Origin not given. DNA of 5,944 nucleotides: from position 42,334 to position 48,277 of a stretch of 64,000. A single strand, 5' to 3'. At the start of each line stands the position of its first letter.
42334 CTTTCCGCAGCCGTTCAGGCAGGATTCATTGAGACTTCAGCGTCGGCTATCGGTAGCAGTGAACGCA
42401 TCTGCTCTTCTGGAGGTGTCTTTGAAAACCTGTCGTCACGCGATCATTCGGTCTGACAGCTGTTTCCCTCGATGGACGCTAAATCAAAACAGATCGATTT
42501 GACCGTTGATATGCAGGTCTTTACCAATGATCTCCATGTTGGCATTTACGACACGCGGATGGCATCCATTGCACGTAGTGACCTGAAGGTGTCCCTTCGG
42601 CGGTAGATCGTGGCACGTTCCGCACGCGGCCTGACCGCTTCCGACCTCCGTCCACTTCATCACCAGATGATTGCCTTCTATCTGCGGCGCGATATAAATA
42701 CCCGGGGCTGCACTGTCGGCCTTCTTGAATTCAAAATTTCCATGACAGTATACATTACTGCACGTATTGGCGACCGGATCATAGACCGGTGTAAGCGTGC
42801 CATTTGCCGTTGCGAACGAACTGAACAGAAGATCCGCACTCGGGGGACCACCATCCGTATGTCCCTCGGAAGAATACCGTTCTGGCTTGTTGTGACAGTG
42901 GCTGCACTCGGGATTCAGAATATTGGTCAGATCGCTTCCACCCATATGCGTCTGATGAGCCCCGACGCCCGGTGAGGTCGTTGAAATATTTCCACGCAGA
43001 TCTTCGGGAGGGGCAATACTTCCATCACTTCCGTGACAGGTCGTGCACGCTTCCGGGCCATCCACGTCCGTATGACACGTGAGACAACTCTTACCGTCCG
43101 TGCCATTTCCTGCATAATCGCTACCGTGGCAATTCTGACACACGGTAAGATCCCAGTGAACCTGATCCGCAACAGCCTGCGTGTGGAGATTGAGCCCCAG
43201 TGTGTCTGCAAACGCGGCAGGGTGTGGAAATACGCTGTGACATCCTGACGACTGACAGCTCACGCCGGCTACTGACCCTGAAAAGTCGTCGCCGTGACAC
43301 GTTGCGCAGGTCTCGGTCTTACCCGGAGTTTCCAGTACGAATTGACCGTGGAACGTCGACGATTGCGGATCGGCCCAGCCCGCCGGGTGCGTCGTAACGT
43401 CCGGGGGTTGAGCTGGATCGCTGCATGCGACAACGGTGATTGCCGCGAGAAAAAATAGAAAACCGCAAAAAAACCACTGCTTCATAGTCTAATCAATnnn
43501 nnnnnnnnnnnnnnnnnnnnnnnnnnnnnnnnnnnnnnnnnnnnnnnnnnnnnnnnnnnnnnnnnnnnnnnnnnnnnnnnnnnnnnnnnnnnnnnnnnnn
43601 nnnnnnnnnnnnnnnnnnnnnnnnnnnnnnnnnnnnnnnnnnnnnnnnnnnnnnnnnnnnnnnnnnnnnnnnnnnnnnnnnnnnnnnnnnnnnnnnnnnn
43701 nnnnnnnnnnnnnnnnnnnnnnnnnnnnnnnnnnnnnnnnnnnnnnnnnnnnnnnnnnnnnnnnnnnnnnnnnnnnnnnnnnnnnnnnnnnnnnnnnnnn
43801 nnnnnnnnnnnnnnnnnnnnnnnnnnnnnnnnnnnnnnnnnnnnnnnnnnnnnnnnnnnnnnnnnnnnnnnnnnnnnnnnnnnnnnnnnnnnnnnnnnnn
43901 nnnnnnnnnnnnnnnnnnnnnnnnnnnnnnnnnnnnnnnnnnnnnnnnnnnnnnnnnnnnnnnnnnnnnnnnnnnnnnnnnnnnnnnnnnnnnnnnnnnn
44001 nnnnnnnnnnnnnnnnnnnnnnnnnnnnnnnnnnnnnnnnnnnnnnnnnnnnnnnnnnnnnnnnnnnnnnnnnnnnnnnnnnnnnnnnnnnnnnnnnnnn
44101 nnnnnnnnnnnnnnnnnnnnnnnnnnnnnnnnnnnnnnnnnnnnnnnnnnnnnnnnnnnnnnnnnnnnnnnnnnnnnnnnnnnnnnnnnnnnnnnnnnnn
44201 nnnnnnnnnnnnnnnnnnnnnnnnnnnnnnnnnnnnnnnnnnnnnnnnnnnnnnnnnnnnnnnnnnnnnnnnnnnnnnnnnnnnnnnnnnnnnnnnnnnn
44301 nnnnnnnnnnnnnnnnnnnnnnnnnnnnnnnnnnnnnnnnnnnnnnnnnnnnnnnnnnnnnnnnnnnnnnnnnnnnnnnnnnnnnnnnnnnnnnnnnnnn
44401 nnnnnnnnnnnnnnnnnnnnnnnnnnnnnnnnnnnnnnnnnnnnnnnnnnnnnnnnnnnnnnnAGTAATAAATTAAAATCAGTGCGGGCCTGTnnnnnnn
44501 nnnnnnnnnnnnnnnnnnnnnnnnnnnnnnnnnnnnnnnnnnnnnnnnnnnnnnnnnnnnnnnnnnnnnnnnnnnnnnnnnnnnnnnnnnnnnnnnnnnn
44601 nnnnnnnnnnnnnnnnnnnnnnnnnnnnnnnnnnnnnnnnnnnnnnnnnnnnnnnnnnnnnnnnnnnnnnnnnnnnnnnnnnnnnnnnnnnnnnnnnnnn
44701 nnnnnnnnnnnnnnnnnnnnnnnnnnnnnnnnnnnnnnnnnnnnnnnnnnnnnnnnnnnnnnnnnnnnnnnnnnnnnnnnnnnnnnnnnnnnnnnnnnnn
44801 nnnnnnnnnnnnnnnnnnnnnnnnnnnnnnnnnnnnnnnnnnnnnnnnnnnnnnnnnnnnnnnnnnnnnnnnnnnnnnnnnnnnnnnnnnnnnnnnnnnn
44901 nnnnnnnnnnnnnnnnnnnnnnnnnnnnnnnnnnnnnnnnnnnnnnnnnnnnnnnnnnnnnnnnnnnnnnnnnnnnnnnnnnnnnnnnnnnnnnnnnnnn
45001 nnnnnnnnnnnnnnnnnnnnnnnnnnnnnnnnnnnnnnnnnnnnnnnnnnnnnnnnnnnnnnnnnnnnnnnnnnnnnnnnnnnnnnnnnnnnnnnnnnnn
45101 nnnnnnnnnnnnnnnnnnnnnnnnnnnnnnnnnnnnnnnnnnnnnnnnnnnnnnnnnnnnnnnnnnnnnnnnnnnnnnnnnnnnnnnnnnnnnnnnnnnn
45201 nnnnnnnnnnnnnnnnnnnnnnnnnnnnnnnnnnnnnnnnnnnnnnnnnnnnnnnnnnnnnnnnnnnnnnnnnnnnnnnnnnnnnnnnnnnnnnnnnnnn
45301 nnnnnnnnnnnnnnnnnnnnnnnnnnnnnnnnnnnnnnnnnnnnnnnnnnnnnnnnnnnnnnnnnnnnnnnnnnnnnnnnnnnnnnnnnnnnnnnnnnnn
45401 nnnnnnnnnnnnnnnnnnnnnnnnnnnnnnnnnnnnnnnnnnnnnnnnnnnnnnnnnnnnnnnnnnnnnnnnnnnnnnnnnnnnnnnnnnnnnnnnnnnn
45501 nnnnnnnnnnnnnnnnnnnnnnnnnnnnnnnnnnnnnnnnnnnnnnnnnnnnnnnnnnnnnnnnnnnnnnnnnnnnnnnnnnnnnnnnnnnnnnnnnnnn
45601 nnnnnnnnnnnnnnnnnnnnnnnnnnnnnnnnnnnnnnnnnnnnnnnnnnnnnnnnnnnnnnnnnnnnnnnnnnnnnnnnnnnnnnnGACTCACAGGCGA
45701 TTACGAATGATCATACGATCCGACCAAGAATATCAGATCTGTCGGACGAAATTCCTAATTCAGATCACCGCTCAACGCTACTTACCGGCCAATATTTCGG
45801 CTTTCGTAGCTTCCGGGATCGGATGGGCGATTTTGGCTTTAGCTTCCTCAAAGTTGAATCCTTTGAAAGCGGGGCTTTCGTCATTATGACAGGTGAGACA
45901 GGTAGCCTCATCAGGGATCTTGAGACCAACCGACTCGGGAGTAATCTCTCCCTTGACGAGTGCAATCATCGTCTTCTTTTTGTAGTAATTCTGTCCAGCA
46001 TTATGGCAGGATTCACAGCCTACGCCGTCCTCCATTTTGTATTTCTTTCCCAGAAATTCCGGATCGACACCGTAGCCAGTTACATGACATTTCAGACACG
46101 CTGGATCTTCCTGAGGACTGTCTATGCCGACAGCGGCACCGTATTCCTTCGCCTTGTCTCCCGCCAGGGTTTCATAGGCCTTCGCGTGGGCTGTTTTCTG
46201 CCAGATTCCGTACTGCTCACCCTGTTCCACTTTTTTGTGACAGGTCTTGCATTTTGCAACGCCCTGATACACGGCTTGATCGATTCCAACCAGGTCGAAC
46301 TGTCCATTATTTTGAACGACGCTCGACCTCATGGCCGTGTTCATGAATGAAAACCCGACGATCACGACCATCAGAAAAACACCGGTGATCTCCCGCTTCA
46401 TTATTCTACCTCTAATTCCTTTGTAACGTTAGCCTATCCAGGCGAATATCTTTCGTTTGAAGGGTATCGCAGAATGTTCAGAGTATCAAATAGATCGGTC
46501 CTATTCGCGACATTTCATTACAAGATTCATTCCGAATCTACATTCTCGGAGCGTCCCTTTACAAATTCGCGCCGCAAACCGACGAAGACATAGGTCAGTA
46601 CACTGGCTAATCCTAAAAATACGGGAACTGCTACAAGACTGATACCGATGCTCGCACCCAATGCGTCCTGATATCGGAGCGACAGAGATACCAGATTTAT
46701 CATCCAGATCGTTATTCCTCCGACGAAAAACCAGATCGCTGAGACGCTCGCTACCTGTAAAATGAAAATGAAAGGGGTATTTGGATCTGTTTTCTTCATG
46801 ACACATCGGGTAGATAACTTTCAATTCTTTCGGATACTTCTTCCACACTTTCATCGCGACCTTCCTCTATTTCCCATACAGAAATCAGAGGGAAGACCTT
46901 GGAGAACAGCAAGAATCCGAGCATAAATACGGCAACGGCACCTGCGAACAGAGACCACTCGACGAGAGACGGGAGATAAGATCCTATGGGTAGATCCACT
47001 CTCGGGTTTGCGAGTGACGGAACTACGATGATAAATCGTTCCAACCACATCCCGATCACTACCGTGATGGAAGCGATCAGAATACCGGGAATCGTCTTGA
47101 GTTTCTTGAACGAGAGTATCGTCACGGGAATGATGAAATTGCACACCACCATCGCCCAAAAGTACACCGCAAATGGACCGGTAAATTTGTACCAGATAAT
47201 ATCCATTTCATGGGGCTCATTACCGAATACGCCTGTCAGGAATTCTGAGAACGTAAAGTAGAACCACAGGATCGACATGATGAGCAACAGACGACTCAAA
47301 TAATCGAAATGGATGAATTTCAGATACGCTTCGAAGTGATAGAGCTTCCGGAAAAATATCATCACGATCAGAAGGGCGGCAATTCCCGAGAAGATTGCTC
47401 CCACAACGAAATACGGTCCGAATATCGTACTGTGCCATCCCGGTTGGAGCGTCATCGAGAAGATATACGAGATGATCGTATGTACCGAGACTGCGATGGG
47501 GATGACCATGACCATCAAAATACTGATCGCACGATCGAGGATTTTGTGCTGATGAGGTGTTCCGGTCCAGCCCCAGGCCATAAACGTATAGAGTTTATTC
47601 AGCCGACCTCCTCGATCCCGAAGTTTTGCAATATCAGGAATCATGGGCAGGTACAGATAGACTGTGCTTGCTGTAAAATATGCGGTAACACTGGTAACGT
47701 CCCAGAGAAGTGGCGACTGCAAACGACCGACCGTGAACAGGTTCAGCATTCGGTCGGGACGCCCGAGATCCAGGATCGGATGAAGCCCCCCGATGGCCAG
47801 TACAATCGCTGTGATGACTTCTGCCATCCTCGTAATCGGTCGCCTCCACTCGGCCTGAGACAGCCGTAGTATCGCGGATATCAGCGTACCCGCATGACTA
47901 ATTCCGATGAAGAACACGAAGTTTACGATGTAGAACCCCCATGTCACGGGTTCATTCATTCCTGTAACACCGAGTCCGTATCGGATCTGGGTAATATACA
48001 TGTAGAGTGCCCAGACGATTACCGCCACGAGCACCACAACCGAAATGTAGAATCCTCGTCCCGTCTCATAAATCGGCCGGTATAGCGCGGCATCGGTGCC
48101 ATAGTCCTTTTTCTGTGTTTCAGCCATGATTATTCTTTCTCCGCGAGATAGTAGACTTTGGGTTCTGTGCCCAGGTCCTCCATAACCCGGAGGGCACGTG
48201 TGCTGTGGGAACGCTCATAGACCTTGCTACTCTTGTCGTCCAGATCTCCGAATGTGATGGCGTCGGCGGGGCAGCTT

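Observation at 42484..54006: Candidate extracellular electron-transfer system: ACIII/Qrc-like quinone module + porin-cytochrome triad + T9SS-sorted heme-domain protein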

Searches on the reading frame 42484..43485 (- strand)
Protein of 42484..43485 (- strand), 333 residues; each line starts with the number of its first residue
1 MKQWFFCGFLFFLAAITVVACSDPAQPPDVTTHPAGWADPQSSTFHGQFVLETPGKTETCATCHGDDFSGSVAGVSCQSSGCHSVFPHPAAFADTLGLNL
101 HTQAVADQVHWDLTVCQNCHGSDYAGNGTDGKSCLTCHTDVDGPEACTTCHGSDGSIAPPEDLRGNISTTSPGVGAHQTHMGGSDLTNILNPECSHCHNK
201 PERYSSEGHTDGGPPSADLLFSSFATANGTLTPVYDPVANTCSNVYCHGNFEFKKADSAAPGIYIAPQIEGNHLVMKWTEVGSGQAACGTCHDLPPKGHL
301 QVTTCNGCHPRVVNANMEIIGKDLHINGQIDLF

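Call 4: search_protein_families(library=pfam, proteins=[window:42484-43485:-], max_evalue=0.01)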
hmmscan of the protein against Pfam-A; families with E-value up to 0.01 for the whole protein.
window:42484-43485:- (333 aa): 3 families
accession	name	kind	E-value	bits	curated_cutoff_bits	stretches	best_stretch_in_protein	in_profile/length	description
PF14522.11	Cytochrome_C7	-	3.5e-08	33.6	24.8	1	246-309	18-66/67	Cytochrome c7 and related cytochrome c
PF09698.15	GSu_C4xC__C2xCH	-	1.1e-07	32.9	21.7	1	241-292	1-36/36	Geobacter CxxxxCH...CXXCH motif (GSu_C4xC__C2xCH)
PF14537.11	Cytochrom_c3_2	-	4.9e-06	27.4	25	0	59-139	8-79/79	Cytochrome c3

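Call 5: search_protein_families(library=ncbifam, proteins=[window:42484-43485:-], max_evalue=0.01)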
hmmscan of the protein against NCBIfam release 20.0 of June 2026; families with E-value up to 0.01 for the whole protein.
window:42484-43485:- (333 aa): 1 family
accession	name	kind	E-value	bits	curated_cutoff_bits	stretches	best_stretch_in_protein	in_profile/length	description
TIGR01904.2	GSu_C4xC__C2xCH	domain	2.4e-09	36.8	27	1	226-297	7-61/73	CxxxxCH/CxxCH domain c-type cytochrome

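Call 69: search_solved_structures(query=window:42484-43485:-, max_evalue=0.01)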
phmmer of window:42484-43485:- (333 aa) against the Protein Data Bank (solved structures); distinct sequences matched with E-value up to 0.01: 0.

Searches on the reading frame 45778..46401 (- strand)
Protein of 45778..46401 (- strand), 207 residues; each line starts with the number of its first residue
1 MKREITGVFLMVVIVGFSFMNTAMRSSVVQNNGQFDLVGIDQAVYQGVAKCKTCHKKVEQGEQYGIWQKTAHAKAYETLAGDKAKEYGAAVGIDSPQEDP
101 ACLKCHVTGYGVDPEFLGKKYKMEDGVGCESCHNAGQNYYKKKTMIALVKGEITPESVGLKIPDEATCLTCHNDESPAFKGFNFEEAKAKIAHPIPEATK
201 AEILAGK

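Call 4: search_protein_families(library=pfam, proteins=[window:45778-46401:-], max_evalue=0.01)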
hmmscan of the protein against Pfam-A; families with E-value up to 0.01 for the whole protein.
window:45778-46401:- (207 aa): 9 families
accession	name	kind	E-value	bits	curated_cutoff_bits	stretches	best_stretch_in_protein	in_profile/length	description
PF13435.11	Cytochrome_C554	-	3.4e-22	79.6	20.8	1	50-133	1-83/84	Cytochrome c554 and c-prime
PF14522.11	Cytochrome_C7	-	2.2e-08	34.2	24.8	1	100-173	14-67/67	Cytochrome c7 and related cytochrome c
PF22113.1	Mtrc-MtrF_II-IV_dom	-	1e-07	32.1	30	1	43-175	23-166/176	Outer membrane cytochrome MtrC/MtrF-like, domains II/IV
PF02085.21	Cytochrom_CIII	-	5.9e-06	27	22.9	1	44-133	27-101/101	Class III cytochrome C family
PF14537.11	Cytochrom_c3_2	-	0.00025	21.9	25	0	99-174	6-66/79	Cytochrome c3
PF09699.15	Paired_CXXCH_1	-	0.00027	21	20.6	0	128-175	8-39/41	Doubled CXXCH motif (Paired_CXXCH_1)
PF23392.1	DUF7101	-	0.00083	19.8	27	1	127-174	34-79/96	Domain of unknown function (DUF7101)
PF11845.13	Tll0287-like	-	0.0029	18.5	24.1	0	99-128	101-129/144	Tll0287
PF07627.16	PSCyt3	-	0.0053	17.5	27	0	48-59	68-79/98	Protein of unknown function (DUF1588)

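Call 5: search_protein_families(library=ncbifam, proteins=[window:45778-46401:-], max_evalue=0.01)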
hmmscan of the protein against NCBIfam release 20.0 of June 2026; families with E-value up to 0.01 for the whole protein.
window:45778-46401:- (207 aa): 6 families
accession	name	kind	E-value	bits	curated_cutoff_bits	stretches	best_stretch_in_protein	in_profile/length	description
NF041198.1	UshA_like_PCGU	equivalog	1.2e-21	77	275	1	41-176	401-512/519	UshA-like (seleno)protein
NF043010.1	Cyt554_Nsmonas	equivalog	1e-14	54.5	400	1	42-143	25-127/238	cytochrome c-550 CycA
NF041028.1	decahem_GSU2203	exception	5.8e-10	38.9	325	1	16-176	5-159/317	GSU2203 family decaheme c-type cytochrome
TIGR03508.1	decahem_SO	subfamily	2e-05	24.2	192.2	2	102-176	5-81/258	DmsE family decaheme c-type cytochrome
TIGR01905.1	paired_CXXCH_1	subfamily_domain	3.4e-05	23.7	25.2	0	162-174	26-38/41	doubled CXXCH domain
TIGR04257.1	nanowire_3heme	domain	0.0018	18.4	40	0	100-141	24-66/75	c(7)-type cytochrome triheme domain-containing protein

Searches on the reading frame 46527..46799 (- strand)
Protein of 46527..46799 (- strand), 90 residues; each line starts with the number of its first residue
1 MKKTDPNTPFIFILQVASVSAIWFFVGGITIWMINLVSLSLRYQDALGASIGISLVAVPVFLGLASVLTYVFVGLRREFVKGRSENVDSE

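Call 4: search_protein_families(library=pfam, proteins=[window:46527-46799:-], max_evalue=0.01)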
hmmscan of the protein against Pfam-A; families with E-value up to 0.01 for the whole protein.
window:46527-46799:- (90 aa): 0 families

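Call 5: search_protein_families(library=ncbifam, proteins=[window:46527-46799:-], max_evalue=0.01)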
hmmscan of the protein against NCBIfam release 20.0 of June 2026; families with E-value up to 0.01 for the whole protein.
window:46527-46799:- (90 aa): 0 families

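Call 67: search_solved_structures(query=window:46527-46799:-, max_evalue=10)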
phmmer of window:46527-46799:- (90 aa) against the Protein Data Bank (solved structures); distinct sequences matched with E-value up to 10: 2.
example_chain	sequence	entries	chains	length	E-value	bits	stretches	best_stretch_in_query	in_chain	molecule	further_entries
5gko_A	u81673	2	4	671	1.3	12.8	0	6-50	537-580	Macrolide export ATP-binding/permease protein MacB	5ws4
5lil_A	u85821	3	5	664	9.3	10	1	2-53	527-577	Macrolide export ATP-binding/permease protein MacB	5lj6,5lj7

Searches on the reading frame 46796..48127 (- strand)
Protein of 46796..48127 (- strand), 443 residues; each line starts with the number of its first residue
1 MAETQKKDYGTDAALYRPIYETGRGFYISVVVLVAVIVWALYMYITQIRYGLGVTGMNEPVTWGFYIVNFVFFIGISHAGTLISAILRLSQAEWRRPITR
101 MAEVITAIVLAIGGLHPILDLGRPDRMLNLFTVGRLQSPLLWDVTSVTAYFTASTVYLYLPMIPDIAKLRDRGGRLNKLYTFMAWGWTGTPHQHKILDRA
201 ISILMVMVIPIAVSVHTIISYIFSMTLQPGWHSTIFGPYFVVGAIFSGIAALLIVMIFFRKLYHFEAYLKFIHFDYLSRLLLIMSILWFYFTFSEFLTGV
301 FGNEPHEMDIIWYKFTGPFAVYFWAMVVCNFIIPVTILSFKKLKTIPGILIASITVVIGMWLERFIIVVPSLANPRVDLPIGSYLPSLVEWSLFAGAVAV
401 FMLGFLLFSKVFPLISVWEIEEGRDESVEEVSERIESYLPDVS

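Call 4: search_protein_families(library=pfam, proteins=[window:46796-48127:-], max_evalue=0.01)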
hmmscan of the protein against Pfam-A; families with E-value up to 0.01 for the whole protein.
window:46796-48127:- (443 aa): 1 family
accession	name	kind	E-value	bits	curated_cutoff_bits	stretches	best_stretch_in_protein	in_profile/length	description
PF03916.19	NrfD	-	6.7e-37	128.2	25.8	1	54-372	2-309/313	Polysulphide reductase, NrfD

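Call 5: search_protein_families(library=ncbifam, proteins=[window:46796-48127:-], max_evalue=0.01)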
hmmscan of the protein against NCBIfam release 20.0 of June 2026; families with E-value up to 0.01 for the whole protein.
window:46796-48127:- (443 aa): 2 families
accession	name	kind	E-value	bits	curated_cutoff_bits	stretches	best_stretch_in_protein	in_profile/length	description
NF045798.1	DsrP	equivalog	7.4e-32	111.1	350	2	21-160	7-142/346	sulfate reduction electron transfer complex DsrMKJOP subunit DsrP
NF041784.1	mnquin_red_QrcD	equivalog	4.7e-09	36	570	2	26-169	18-160/408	menaquinone reductase integral membrane subunit QrcD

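Call 64: search_solved_structures(query=window:46796-48127:-, max_evalue=0.001)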
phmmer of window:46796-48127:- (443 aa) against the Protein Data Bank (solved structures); distinct sequences matched with E-value up to 0.001: 7.
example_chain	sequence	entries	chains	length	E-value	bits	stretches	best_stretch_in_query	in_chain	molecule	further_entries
8k9e_C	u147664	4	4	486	8.1e-75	256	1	25-429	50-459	Polysulphide reductase NrfD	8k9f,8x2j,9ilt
6lod_C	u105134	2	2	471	3.3e-72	247.4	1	16-422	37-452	Polysulphide reductase NrfD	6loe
6f0k_C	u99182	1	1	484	7.9e-71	242.9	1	38-421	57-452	Polysulphide reductase NrfD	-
6btm_C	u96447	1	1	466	6.6e-70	239.8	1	26-421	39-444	Alternative Complex III subunit C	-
6f0k_F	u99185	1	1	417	1.5e-09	40.9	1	217-374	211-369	ActF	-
6btm_F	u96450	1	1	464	3.9e-09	39.6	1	216-382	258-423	Alternative Complex III subunit F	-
8k9e_F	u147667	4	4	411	1.9e-06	30.7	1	209-379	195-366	Quinol:cytochrome c oxidoreductase quinone-binding subunit 2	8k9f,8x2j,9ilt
